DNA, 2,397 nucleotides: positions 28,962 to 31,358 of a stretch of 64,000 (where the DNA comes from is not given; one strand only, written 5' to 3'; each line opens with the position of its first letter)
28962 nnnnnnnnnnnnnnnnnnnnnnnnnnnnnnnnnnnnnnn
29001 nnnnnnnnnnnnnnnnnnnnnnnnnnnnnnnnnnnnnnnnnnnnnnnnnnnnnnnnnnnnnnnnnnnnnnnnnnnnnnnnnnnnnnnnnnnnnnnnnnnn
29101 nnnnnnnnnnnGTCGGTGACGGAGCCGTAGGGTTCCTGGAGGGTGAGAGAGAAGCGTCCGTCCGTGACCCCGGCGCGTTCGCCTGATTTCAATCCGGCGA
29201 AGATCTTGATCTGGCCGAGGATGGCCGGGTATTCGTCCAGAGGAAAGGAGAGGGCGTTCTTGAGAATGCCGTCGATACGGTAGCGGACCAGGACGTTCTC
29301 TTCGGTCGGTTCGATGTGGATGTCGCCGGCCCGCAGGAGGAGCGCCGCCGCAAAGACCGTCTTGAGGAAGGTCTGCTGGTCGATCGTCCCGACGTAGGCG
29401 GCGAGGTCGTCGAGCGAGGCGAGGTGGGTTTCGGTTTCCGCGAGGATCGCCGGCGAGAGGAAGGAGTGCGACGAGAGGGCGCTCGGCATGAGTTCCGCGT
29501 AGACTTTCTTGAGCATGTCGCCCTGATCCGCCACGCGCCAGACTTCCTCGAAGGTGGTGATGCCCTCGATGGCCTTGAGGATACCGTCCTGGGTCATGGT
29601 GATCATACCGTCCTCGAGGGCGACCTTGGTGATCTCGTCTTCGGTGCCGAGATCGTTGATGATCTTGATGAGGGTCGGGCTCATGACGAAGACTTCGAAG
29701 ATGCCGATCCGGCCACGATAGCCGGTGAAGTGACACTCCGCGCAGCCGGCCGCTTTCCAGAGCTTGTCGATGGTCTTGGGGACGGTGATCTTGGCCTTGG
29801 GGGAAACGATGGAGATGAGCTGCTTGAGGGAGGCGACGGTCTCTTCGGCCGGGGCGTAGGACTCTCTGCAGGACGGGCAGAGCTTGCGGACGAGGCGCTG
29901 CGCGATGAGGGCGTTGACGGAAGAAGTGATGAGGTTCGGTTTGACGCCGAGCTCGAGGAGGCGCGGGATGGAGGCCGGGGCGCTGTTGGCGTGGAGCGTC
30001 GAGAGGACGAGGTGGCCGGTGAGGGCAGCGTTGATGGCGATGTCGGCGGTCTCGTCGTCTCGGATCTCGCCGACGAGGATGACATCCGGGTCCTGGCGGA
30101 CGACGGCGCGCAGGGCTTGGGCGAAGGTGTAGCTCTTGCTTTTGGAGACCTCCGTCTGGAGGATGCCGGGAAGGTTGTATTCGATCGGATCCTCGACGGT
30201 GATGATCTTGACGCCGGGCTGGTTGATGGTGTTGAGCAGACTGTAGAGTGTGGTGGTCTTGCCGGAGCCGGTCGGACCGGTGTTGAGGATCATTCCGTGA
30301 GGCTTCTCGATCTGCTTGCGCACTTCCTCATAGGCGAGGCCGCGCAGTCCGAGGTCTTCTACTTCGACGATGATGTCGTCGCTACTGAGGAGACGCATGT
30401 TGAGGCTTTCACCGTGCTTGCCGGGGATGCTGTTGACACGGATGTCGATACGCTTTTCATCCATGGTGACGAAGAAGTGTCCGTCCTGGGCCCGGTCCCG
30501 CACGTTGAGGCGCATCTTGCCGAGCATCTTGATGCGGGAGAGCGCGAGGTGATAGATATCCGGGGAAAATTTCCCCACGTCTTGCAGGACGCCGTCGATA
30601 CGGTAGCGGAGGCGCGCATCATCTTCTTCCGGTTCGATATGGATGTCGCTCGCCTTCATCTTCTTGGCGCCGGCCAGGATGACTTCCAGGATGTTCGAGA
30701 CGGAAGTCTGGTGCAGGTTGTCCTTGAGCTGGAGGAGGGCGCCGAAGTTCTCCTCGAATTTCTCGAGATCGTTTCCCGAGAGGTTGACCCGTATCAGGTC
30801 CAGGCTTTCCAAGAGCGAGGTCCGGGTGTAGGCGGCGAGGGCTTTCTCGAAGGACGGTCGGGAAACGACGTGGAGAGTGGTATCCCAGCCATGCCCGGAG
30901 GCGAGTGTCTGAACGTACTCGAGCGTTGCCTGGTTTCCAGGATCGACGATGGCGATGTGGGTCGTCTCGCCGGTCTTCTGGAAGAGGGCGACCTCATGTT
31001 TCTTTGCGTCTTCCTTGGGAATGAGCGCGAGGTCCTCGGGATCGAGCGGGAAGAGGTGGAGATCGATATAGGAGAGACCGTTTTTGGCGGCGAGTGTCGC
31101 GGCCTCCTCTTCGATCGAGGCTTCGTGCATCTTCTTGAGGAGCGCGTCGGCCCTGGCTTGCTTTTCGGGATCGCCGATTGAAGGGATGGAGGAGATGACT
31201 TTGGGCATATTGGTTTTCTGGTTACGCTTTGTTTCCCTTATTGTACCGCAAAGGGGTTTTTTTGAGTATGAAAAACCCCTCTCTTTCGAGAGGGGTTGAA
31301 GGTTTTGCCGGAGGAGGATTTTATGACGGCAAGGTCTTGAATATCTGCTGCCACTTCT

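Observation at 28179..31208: Tandem-fused double PilB/GspE secretion ATPase in a single 1009-aa polypeptide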

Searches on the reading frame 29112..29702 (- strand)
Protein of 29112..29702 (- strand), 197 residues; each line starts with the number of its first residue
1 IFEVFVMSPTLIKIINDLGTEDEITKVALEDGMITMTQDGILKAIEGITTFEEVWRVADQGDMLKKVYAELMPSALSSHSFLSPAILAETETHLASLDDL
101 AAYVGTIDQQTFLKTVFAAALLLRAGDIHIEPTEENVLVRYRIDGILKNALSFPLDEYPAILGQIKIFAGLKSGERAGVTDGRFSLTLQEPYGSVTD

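Call 53: find_related_loci(query=A2, collection=genome_contigs, flank=6000)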
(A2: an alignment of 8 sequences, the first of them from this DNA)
Query A2 (197 aa) in genome_contigs; peptide patterns used: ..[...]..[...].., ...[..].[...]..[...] (x = any residue, [..] = any of these).
600 stretches matched a pattern (row limit reached: there are more); 535 encode a relative of the query (tblastn E <= 1e-3); the best 80 are kept; 80 distinct loci.
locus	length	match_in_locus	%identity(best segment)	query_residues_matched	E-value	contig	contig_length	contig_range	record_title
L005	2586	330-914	57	1-195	2e-74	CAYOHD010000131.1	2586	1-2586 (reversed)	MAG TPA_asm: uncultured Bdellovibrionales bacterium isolate SRP257259_co1_152 genome assembly, contig: NODE_80432_length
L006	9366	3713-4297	58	1-195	9e-73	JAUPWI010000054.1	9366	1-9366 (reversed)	MAG: Patescibacteria group bacterium isolate erpe_2018_sw_45hr_WHONDRS-SW48-000100_B_bin.13 scaffold_817180, whole genom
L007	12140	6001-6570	57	1-190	8e-73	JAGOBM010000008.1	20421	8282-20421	MAG: Candidatus Moraniibacteriota bacterium isolate Go_LeineEff_bin_12 Go_LeineEff_918_length_20421_cov_14.345324, whole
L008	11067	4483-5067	57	1-195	3e-72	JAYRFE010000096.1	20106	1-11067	MAG: Candidatus Moraniibacteriota bacterium isolate SH_SHASGE3bin.24 k141_1790073, whole genome shotgun sequence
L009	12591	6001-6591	55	1-197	3e-72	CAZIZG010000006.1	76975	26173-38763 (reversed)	MAG TPA_asm: uncultured Bdellovibrionales bacterium isolate SRP135725_co1_205 genome assembly, contig: NODE_202_length_7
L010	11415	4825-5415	55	1-197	1e-71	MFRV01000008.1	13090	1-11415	MAG: Candidatus Moranbacteria bacterium RIFCSPHIGHO2_01_FULL_54_31 rifcsphigho2_01_scaffold_15117, whole genome shotgun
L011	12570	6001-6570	56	1-190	5e-71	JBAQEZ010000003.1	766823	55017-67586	MAG: Candidatus Moraniibacteriota bacterium isolate MFD12003_ilm_asm_bin65 k127_11199, whole genome shotgun sequence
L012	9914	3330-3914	56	1-195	4e-70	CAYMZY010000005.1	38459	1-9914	MAG TPA_asm: uncultured Bdellovibrionales bacterium isolate SRP286056_co1_431 genome assembly, contig: NODE_1104_length_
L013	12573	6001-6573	53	1-191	8e-70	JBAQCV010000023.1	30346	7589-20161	MAG: Candidatus Moraniibacteriota bacterium isolate MFD12004_ilm_asm_bin18 k127_124177, whole genome shotgun sequence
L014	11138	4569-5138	54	1-190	7e-69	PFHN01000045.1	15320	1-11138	MAG: Candidatus Moranbacteria bacterium CG_4_8_14_3_um_filter_41_13 CG_4_8_14_3_um_filter_scaffold_1285_c, whole genome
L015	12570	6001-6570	54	1-190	4e-69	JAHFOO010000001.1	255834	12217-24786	MAG: Candidatus Moraniibacteriota bacterium isolate nzgw505 NODE_25_length_255835_cov_4.951066, whole genome shotgun seq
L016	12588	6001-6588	53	1-196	1e-68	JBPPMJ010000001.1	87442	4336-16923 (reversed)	MAG: Minisyncoccota bacterium isolate BIOS2019_out_082 k131_1953680, whole genome shotgun sequence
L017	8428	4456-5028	54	1-191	4e-68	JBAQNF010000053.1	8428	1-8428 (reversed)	MAG: Candidatus Moraniibacteriota bacterium isolate MFD12002_ilm_asm_bin7 k127_27934, whole genome shotgun sequence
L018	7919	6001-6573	58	1-191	2e-66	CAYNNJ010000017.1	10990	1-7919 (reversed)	MAG TPA_asm: uncultured Bdellovibrionales bacterium isolate SRP189682_co2_170 genome assembly, contig: NODE_10944_length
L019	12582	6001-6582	53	1-194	2e-66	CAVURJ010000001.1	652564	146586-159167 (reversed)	MAG: Candidatus Moranbacteria bacterium isolate MFD09730.bin.1.17 genome assembly, contig: contig_20098, whole genome sh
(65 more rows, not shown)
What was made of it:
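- In 80 of 80 GTDB species loci the match spans the module junction (call 53).
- Tried and rejected: I repeated the scan with the 8 closest (call 53).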

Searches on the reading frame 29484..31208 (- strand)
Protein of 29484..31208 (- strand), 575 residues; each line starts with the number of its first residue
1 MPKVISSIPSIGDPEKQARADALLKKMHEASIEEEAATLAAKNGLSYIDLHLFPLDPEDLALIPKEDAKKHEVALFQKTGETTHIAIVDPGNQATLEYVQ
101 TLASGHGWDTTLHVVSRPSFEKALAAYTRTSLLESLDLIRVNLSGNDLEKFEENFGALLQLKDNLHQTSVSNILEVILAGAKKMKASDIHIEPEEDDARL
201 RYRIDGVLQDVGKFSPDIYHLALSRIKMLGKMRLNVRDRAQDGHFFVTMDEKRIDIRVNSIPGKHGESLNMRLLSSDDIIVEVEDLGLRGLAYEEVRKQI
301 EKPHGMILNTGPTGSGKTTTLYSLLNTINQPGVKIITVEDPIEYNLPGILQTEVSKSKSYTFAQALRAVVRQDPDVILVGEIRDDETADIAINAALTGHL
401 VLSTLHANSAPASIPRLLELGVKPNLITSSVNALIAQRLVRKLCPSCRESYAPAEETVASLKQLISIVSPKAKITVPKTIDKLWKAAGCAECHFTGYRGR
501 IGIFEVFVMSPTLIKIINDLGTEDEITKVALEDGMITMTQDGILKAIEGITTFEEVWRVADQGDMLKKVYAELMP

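Call 36: search_solved_structures(query=window:29484-31208:-, max_evalue=1e-20)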
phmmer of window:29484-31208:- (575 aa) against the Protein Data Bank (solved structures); distinct sequences matched with E-value up to 1e-20: 21.
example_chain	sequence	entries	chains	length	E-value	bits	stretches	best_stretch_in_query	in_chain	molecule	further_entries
3jc8_Ba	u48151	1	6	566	9e-102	344.5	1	30-556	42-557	Type IV-A pilus assembly ATPase PilB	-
5zfr_A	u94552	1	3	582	1.3e-101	344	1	33-560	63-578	Type IV pilus biogenesis ATPase PilB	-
6olj_C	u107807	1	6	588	1e-99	337.7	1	18-560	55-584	Type IV pilus biogenesis ATPase PilB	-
5tsg_B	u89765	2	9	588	1.9e-99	336.8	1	18-560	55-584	Type IV pilus biogenesis ATPase PilB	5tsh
6f8l_G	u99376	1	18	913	1.8e-92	313.8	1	33-557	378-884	Type IV pilus assembly protein PilF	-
4pht_A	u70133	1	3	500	1.7e-91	310.6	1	114-561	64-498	General secretory pathway protein E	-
4ksr_A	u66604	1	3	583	9.4e-91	308.1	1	168-563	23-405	Type II secretion system protein E, Hemolysin-coregulated protein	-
4kss_A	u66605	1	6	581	1.2e-90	307.8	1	168-562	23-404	Type II secretion system protein E, hemolysin-coregulated protein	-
1p9r_A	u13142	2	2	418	2.2e-90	306.9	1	167-558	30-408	General secretion pathway protein E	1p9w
5oiu_A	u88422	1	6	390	9.7e-87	294.9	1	169-557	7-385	Type IV pilus assembly protein PilF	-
6ejf_A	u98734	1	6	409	1.8e-86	294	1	177-557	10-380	Type IV pilus assembly protein PilF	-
5it5_F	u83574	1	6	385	1.9e-86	293.9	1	177-557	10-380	ATP binding motif-containing protein PilF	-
2ewv_A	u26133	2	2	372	3.7e-32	114.8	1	164-442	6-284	twitching motility protein PilT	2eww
2gsz_A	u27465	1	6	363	1.5e-31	112.8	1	173-442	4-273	twitching motility protein PilT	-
3jvu_A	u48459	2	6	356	3e-30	108.5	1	177-443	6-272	Twitching mobility protein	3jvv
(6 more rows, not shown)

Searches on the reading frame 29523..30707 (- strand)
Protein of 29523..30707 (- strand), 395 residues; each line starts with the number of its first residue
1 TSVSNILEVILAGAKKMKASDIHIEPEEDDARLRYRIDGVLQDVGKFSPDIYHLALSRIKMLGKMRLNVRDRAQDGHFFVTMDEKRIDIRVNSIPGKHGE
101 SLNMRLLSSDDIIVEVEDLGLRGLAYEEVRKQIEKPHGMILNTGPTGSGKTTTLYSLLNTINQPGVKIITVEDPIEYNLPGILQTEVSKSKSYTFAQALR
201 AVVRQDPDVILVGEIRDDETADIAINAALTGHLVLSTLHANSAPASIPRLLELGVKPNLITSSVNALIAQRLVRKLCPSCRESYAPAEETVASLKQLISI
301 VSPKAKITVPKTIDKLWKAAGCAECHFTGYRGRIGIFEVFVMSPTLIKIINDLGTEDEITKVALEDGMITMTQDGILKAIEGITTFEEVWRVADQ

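Call 104: search_solved_structures(query=window:29523-30707:-, max_evalue=1e-85, show_alignments=4)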
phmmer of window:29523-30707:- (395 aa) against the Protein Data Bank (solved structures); distinct sequences matched with E-value up to 1e-85: 12.
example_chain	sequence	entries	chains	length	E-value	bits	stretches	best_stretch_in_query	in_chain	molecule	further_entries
5zfr_A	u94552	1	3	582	2.8e-92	312.7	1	5-393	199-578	Type IV pilus biogenesis ATPase PilB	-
6olj_C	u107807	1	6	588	2.1e-91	309.8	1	5-393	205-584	Type IV pilus biogenesis ATPase PilB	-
5tsg_B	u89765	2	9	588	4.2e-91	308.8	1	5-393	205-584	Type IV pilus biogenesis ATPase PilB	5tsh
3jc8_Ba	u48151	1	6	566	1.6e-90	306.9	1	5-389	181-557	Type IV-A pilus assembly ATPase PilB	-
4ksr_A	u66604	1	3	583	1.8e-90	306.7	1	5-393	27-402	Type II secretion system protein E, Hemolysin-coregulated protein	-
4kss_A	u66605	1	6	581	1.8e-90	306.7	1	5-393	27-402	Type II secretion system protein E, hemolysin-coregulated protein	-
1p9r_A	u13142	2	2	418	2.8e-90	306.1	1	5-391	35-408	General secretion pathway protein E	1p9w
4pht_A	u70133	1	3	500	3.3e-90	305.8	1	5-393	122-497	General secretory pathway protein E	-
5it5_F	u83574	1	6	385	6.5e-87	295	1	10-390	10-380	ATP binding motif-containing protein PilF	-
5oiu_A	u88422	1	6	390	6.7e-87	295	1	10-390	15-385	Type IV pilus assembly protein PilF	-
6ejf_A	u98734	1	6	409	7.9e-87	294.7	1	10-390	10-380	Type IV pilus assembly protein PilF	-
6f8l_G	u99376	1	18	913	6.8e-86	291.7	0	10-390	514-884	Type IV pilus assembly protein PilF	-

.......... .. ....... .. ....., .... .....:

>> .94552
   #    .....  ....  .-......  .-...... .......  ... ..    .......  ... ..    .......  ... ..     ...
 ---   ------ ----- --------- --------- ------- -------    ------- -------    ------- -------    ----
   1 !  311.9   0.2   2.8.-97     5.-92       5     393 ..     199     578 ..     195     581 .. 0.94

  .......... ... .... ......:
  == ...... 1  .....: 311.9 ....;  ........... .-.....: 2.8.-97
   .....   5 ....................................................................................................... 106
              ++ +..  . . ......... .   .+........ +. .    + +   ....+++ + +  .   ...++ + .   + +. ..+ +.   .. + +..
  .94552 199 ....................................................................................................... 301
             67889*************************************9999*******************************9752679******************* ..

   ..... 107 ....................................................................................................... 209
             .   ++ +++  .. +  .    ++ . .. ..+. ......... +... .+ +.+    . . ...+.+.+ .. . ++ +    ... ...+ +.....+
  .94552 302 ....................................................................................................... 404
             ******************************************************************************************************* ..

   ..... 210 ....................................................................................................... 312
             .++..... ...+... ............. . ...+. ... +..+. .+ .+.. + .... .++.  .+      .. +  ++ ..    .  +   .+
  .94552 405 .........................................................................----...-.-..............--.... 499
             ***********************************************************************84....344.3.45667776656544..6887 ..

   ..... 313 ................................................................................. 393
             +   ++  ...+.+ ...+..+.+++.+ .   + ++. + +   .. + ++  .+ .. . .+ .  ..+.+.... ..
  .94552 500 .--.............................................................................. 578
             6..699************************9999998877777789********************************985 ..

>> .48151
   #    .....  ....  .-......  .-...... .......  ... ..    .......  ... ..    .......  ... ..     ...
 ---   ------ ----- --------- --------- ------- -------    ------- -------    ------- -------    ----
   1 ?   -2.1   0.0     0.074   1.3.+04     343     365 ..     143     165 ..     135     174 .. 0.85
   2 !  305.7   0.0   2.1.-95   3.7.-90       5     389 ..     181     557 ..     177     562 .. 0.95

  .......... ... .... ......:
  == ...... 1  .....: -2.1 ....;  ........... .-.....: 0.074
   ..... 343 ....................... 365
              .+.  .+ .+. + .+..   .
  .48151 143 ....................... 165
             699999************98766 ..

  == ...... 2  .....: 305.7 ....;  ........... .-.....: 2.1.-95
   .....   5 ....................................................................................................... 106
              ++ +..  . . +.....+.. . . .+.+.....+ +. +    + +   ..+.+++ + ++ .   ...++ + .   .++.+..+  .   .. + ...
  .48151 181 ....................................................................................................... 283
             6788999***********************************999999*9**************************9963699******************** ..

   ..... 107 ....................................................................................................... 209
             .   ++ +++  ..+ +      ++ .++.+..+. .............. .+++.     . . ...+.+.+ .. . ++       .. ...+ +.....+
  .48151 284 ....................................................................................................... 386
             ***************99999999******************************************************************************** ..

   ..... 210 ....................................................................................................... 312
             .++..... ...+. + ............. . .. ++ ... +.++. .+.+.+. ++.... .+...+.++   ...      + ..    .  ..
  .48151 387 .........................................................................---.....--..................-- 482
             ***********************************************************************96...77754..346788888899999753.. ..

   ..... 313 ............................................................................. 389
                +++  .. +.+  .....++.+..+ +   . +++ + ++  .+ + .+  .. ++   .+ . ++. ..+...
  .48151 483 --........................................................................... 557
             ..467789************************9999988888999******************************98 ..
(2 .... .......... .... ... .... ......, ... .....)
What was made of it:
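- On PilB/GspE-class type IV filament assembly ATPase: R257/R272 in M1 were mapped by the alignment to 5TSG (call 104).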
